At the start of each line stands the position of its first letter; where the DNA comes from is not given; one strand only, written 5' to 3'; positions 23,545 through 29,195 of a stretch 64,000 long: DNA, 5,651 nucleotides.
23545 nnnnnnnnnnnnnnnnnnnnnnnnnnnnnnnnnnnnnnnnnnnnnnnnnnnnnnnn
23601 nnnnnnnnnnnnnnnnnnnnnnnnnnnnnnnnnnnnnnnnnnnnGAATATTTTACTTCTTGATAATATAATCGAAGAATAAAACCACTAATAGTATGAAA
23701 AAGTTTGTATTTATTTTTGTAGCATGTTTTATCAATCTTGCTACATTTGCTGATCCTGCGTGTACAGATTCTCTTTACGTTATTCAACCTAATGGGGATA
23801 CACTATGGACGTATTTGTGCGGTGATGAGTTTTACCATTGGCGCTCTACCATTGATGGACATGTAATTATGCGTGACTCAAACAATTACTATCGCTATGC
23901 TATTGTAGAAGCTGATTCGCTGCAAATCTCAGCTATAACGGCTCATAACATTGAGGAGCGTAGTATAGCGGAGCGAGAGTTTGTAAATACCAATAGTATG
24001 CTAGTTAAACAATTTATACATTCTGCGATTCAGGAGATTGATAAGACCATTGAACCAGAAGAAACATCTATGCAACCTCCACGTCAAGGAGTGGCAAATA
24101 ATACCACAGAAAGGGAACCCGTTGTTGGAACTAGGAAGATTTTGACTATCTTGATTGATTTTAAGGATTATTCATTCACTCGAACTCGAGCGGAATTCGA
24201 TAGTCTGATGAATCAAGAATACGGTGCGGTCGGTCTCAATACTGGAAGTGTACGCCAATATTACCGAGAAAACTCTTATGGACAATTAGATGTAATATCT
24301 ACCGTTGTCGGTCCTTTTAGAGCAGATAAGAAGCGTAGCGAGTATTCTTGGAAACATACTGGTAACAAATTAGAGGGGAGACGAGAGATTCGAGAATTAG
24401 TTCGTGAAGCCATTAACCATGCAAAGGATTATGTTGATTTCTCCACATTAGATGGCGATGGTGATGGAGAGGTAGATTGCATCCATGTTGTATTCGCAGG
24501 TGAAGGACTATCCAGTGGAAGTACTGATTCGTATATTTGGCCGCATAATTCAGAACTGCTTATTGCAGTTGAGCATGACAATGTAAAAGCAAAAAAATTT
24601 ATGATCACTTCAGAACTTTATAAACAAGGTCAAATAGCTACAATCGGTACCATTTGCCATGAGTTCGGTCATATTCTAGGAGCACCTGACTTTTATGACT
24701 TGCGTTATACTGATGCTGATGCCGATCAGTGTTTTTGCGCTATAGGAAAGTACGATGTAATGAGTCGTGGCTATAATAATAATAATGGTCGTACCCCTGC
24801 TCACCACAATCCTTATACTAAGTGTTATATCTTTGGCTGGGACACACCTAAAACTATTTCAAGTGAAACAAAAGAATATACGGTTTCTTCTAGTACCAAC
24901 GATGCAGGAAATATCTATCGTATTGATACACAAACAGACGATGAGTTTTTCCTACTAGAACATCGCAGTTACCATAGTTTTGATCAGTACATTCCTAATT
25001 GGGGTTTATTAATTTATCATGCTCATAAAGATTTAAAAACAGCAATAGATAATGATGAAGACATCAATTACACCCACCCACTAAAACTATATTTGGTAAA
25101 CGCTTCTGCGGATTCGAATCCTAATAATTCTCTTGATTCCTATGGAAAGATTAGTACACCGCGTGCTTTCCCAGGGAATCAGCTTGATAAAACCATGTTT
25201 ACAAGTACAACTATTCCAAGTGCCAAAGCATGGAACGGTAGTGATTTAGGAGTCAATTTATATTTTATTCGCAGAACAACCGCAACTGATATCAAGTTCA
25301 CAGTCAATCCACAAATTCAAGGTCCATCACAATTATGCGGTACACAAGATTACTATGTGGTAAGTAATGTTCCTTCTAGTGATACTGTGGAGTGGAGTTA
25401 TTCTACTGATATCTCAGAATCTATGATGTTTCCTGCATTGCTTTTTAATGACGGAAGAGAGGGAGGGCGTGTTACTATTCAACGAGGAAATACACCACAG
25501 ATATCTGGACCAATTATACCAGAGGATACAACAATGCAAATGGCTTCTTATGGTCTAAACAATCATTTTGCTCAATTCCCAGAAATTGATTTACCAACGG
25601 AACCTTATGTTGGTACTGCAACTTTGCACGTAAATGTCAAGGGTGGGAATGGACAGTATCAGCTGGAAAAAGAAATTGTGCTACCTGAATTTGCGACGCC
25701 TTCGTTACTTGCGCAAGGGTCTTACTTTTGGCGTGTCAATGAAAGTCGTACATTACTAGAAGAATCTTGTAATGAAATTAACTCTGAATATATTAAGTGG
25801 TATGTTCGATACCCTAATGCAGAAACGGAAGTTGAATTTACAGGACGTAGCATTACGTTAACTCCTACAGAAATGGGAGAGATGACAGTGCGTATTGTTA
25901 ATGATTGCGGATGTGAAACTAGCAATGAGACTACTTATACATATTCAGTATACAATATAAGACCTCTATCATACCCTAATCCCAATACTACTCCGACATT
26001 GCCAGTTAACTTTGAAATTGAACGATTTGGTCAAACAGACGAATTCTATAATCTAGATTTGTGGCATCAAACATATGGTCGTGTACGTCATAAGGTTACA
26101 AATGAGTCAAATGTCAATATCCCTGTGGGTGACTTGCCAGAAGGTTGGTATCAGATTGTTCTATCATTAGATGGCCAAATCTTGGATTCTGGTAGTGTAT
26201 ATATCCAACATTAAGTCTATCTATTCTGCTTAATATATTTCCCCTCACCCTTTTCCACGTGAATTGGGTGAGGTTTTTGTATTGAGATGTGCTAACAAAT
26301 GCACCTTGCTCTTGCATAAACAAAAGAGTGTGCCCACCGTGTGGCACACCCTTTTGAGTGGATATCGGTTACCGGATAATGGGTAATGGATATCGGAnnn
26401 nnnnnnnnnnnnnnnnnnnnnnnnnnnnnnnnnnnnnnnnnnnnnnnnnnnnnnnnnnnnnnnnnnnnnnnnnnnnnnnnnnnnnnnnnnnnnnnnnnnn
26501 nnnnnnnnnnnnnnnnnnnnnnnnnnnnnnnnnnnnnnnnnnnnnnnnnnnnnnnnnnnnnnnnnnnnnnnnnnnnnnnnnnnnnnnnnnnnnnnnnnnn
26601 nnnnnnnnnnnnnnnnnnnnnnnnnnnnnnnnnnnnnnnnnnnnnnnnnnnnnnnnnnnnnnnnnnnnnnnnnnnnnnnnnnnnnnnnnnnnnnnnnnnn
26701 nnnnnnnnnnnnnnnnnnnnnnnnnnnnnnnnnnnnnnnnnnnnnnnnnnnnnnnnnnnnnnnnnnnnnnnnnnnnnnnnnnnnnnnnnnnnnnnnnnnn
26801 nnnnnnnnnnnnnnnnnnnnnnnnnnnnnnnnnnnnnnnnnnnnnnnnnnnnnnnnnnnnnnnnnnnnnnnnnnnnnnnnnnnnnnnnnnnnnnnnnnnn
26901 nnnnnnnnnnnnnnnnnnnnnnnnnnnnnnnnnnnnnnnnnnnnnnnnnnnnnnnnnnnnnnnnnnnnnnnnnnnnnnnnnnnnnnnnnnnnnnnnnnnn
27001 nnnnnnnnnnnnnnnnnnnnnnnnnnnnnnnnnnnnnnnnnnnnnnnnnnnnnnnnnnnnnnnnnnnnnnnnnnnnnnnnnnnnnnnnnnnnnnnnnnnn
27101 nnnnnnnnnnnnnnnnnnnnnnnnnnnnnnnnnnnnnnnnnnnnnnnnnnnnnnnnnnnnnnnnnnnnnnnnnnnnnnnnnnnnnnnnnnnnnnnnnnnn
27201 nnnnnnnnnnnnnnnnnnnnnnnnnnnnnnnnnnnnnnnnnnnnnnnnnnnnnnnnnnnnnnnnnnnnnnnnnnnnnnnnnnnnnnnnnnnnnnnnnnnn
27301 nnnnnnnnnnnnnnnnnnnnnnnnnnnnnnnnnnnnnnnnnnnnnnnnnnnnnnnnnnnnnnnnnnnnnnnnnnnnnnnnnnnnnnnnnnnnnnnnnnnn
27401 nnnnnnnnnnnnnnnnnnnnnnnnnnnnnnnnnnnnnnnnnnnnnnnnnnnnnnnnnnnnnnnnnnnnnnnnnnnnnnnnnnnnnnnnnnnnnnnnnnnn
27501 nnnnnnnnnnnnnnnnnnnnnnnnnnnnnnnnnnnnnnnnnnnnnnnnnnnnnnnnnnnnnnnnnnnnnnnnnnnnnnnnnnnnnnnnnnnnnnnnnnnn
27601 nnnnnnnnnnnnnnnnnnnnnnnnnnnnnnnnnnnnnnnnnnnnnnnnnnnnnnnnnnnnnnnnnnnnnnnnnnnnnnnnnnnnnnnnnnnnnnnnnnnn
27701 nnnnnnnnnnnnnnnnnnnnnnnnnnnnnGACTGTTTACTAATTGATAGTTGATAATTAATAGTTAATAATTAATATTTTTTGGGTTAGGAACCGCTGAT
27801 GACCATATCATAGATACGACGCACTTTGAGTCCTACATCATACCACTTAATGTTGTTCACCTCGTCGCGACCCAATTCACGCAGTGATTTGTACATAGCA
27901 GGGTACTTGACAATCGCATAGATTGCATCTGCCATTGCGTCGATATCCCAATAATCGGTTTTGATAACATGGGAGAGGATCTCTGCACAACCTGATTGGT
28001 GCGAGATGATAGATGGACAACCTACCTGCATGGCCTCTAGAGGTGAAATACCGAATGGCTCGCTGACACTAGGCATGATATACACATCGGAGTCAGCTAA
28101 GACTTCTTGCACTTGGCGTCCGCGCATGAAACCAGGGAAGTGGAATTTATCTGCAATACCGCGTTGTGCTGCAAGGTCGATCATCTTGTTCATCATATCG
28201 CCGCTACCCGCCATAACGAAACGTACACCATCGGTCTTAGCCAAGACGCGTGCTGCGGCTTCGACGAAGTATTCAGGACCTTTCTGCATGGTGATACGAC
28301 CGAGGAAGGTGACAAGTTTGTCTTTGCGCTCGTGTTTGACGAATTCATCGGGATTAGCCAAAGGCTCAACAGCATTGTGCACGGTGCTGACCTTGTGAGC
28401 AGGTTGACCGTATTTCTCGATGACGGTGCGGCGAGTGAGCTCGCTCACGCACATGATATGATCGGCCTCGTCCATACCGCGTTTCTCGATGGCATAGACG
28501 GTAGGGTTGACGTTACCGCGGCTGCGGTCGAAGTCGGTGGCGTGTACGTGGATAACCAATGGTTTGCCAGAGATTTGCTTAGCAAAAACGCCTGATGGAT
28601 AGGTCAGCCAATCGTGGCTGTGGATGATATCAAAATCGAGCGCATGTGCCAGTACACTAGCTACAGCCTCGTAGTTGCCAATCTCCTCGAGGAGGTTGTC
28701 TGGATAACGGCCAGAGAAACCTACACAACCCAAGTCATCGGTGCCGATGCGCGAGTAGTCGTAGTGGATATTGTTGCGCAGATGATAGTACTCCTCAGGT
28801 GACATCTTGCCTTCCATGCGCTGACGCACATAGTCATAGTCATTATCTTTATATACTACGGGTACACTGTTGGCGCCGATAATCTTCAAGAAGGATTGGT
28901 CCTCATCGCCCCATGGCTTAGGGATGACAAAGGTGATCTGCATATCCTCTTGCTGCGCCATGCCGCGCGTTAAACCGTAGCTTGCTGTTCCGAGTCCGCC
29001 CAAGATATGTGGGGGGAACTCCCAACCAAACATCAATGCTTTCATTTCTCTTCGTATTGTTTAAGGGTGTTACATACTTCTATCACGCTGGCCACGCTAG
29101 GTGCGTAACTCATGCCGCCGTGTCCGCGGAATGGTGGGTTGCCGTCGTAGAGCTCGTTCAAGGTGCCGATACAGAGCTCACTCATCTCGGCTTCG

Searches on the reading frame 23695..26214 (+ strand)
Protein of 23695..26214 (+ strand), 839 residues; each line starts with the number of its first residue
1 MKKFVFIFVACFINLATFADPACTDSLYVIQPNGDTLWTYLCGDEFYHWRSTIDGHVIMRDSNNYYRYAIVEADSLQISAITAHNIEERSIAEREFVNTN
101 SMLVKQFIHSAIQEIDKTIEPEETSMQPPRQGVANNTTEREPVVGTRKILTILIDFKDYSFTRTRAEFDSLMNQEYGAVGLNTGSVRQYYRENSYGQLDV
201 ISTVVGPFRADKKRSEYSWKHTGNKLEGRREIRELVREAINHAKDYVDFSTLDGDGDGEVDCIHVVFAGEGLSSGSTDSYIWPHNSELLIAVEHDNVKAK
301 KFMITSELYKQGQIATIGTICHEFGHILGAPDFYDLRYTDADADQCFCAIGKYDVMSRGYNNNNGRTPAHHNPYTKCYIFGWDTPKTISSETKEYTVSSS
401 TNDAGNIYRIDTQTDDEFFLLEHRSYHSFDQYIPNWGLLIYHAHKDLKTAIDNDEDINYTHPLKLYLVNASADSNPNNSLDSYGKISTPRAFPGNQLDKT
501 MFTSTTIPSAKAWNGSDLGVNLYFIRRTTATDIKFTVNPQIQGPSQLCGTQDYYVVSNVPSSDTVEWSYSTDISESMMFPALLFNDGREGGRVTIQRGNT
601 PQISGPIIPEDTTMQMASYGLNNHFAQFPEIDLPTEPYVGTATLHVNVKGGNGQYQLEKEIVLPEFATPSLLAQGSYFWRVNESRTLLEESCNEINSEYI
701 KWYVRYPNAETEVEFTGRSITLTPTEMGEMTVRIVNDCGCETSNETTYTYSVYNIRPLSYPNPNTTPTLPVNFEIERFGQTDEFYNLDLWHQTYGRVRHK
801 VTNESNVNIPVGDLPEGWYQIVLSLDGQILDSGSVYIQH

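Call 6: search_protein_families(library=pfam, proteins=[window:23695-26214:+], max_evalue=0.01)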
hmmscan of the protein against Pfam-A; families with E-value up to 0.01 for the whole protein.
window:23695-26214:+ (839 aa): 2 families
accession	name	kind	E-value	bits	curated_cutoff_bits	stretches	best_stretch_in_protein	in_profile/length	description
PF05547.17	Peptidase_M6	-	5e-19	69.1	22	1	168-361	49-265/294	Immune inhibitor A peptidase M6, catalytic domain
PF19408.5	PKD_6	-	0.00022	22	25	0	539-573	6-42/82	PKD-like domain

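Call 23: search_protein_families(library=ncbifam, proteins=[window:23695-26211:+], max_evalue=1)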
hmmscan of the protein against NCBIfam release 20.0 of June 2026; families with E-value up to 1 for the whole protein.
window:23695-26211:+ (839 aa): 3 families
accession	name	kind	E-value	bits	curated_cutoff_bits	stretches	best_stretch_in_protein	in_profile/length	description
TIGR03296.1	M6dom_TIGR03296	domain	5e-56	190.7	110.8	1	151-442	1-286/286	M6 family metalloprotease domain-containing protein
NF038115.1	SVAGG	subfamily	0.013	14.6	150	1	315-365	173-217/407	SVAGG family GlyGly-CTERM protein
NF002511.0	PRK01903.2-2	equivalog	0.16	11.8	227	1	227-279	70-123/140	ribonuclease P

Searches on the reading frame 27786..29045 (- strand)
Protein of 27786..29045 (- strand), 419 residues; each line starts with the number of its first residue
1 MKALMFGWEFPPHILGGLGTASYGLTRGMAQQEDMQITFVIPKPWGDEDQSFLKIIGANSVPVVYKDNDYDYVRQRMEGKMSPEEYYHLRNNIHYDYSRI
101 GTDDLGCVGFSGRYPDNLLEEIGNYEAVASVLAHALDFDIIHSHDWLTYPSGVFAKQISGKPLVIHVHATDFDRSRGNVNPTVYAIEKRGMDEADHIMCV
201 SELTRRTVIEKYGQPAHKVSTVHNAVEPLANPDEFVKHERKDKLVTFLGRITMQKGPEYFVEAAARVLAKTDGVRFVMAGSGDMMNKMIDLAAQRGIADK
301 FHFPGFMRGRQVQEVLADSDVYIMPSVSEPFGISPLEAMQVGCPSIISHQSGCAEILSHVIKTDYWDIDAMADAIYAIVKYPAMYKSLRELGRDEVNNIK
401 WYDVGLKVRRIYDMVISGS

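Call 6: search_protein_families(library=pfam, proteins=[window:27786-29045:-], max_evalue=0.01)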
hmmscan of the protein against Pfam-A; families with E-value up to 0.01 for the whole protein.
window:27786-29045:- (419 aa): 7 families
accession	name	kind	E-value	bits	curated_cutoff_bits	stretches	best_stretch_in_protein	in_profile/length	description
PF00534.26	Glycos_transf_1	-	4.8e-32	111.3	26.4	1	238-393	11-170/172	Glycosyl transferases group 1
PF13692.12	Glyco_trans_1_4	-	2.1e-27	96.5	27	1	243-378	2-139/142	Glycosyl transferases group 1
PF13439.12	Glyco_transf_4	-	1.6e-18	67.8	28.5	1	132-227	67-167/170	Glycosyltransferase Family 4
PF13579.12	Glyco_trans_4_4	-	5.7e-16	59.7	29.7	1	124-224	59-157/158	Glycosyl transferase 4-like domain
PF20706.3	GT4-conflict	-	7.3e-15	55.3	26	1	179-363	132-326/385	Family 4 Glycosyltransferase in conflict systems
PF08323.17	Glyco_transf_5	-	1.7e-12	48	22.7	1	4-212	3-228/239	Starch synthase catalytic domain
PF00982.27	Glyco_transf_20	-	0.0038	16.5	32.5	1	315-389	368-447/473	Glycosyltransferase family 20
